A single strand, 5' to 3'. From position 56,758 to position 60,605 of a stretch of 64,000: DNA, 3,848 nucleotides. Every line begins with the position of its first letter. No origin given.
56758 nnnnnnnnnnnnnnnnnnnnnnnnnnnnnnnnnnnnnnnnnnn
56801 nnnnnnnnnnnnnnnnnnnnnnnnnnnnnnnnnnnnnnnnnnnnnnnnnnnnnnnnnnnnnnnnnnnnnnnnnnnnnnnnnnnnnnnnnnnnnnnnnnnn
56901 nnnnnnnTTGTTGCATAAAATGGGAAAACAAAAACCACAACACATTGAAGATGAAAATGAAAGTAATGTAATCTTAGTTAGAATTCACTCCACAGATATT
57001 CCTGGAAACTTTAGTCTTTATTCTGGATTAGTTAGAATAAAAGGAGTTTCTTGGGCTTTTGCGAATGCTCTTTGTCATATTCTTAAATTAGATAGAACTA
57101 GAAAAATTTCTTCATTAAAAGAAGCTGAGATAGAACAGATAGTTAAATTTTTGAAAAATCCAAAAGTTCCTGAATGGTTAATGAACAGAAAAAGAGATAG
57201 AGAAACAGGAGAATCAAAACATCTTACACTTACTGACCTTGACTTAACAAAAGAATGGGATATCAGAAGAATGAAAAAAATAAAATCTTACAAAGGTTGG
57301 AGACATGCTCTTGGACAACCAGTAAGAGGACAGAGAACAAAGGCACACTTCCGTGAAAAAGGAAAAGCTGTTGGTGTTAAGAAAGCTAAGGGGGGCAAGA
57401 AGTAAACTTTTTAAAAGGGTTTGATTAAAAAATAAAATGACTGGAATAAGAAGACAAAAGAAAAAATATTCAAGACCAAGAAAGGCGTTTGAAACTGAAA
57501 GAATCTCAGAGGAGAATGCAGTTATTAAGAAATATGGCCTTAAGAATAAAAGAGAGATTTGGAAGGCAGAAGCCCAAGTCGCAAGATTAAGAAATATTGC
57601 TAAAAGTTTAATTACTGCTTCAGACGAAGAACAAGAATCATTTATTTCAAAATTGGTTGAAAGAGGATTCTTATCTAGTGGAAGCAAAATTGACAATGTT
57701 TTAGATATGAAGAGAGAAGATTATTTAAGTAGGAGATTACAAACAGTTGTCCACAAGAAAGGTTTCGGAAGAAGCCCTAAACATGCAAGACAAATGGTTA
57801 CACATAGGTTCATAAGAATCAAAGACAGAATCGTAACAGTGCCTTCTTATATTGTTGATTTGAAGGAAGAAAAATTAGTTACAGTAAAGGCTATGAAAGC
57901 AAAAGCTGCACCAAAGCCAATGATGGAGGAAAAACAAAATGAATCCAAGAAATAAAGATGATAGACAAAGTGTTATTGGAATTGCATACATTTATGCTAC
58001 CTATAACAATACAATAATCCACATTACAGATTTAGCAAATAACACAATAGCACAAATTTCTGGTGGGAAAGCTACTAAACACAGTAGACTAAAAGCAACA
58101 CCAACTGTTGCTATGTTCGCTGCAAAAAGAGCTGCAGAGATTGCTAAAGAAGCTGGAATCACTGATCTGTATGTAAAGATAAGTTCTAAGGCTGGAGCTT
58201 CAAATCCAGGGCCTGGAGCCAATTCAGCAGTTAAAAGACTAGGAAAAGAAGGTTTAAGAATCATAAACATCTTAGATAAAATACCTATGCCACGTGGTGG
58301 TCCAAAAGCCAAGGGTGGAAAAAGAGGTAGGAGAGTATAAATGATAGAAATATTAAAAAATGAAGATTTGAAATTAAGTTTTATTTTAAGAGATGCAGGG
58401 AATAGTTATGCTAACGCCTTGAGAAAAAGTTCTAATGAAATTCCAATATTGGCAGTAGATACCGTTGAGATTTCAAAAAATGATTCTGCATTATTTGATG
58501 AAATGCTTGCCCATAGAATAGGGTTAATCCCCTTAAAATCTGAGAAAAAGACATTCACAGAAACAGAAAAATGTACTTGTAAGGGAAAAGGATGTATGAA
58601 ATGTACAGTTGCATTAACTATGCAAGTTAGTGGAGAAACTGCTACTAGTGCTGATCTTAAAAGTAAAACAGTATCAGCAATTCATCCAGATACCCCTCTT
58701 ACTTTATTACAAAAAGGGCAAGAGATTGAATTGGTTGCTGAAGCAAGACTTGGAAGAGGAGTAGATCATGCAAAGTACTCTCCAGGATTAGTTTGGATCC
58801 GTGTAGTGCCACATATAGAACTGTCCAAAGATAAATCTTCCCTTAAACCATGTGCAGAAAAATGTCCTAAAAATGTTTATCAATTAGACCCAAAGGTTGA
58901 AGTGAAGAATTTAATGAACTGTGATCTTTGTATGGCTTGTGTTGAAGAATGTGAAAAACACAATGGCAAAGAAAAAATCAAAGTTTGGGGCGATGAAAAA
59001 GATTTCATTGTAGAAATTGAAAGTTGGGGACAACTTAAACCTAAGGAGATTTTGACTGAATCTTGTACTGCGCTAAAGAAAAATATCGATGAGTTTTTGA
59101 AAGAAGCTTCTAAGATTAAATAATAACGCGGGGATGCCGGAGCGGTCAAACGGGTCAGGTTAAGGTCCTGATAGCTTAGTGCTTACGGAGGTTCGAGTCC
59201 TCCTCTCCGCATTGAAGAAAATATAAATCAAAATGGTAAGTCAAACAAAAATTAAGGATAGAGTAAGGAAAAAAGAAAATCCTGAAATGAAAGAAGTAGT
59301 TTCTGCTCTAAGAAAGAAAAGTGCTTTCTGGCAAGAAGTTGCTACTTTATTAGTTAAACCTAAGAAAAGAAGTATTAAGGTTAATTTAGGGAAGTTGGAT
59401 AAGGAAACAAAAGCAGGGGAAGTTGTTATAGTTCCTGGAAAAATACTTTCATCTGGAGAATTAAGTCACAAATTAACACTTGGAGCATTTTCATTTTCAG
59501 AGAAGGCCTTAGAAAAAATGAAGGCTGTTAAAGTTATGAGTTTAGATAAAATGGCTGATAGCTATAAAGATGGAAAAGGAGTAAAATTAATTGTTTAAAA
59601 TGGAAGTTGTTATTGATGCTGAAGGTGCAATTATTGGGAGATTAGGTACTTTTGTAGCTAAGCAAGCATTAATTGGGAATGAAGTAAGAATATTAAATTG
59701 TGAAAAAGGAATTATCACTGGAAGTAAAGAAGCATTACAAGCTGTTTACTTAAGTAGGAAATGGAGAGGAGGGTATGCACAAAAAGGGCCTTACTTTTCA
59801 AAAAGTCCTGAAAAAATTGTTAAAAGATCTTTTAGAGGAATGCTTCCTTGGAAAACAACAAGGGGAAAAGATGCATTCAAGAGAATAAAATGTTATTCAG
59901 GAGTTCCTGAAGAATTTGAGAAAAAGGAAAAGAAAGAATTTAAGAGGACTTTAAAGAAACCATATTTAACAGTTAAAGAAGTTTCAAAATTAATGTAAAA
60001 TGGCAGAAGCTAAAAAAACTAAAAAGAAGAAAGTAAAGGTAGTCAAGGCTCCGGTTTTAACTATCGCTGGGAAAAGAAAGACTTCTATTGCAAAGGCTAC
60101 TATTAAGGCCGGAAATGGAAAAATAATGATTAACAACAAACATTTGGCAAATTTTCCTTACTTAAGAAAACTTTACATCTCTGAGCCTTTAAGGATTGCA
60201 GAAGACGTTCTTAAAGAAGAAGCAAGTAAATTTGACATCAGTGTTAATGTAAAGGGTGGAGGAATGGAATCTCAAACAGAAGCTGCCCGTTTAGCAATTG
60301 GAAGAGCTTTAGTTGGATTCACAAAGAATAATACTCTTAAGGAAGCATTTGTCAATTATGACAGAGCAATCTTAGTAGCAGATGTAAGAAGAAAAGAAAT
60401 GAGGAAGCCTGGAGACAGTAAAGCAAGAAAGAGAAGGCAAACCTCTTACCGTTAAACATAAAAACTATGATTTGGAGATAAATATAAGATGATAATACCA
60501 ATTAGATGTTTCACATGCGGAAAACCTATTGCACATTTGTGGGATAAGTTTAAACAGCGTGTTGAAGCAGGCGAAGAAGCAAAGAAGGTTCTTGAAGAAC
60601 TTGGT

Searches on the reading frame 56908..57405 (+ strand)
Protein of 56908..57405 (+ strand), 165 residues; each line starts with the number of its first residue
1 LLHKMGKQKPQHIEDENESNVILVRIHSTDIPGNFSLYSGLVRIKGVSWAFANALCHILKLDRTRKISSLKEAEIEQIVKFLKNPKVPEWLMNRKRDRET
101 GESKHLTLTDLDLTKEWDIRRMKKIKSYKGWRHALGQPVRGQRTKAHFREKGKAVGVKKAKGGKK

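Call 67: search_protein_families(library=ncbifam, proteins=[window:56908-57405:+], max_evalue=1e-10)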
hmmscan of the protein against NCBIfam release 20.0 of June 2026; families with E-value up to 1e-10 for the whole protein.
window:56908-57405:+ (165 aa): 3 families
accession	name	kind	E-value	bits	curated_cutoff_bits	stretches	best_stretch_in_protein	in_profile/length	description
TIGR03629.1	uS13_arch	equivalog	2.8e-46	157.3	175.55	1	23-161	5-144/144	30S ribosomal protein S13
NF003140.0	PRK04053.1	equivalog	4.2e-46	156.9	159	1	17-162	6-152/157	30S ribosomal protein S13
TIGR03631.1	uS13_bact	equivalog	4.3e-17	62.6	130.45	0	104-151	61-109/113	30S ribosomal protein S13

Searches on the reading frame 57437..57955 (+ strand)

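Call 67: search_protein_families(library=ncbifam, proteins=[window:57437-57955:+], max_evalue=1e-10)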
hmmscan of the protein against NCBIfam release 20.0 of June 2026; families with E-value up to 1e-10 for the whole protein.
window:57437-57955:+ (172 aa): 4 families
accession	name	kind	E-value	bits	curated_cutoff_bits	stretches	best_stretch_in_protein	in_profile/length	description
NF003139.0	PRK04051.1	equivalog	6.3e-50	169.5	138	1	1-167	1-171/179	30S ribosomal protein S4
TIGR01018.1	uS4_arch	equivalog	9.1e-47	159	82.25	1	2-149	2-154/162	30S ribosomal protein S4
NF003717.0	PRK05327.1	equivalog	2.9e-12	46.9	116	1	96-158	89-149/202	30S ribosomal protein S4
TIGR01017.1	rpsD_bact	equivalog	3.9e-11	43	177.2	1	96-158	87-147/200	30S ribosomal protein S4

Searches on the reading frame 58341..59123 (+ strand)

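Call 67: search_protein_families(library=ncbifam, proteins=[window:58341-59123:+], max_evalue=1e-10)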
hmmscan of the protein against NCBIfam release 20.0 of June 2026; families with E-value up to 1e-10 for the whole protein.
window:58341-59123:+ (260 aa): 2 families
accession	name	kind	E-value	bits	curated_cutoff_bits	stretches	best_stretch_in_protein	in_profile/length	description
NF001988.0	PRK00783.1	equivalog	2.2e-73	247.2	153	1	2-258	4-263/266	DNA-directed RNA polymerase subunit D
NF011548.0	PRK14979.1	equivalog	2.6e-21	76.7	194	1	15-149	19-140/195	DNA-directed RNA polymerase subunit D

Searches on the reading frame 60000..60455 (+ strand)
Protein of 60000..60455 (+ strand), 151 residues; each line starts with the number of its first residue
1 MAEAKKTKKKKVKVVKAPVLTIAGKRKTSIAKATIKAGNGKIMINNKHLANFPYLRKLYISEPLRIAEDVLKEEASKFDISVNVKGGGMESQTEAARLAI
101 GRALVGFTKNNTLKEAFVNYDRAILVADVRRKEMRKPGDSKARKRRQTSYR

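Call 67: search_protein_families(library=ncbifam, proteins=[window:60000-60455:+], max_evalue=1e-10)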
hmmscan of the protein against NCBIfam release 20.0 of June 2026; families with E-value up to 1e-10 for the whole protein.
window:60000-60455:+ (151 aa): 3 families
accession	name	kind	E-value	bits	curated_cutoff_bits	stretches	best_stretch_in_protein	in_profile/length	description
TIGR03627.1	uS9_arch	equivalog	1.8e-43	148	162.75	1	21-151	3-130/130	30S ribosomal protein S9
NF001749.0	PRK00474.1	equivalog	1.3e-42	145.3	147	1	19-151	4-134/134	30S ribosomal protein S9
NF001099.0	PRK00132.1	equivalog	9.3e-23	80.9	112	1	22-151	8-130/130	30S ribosomal protein S9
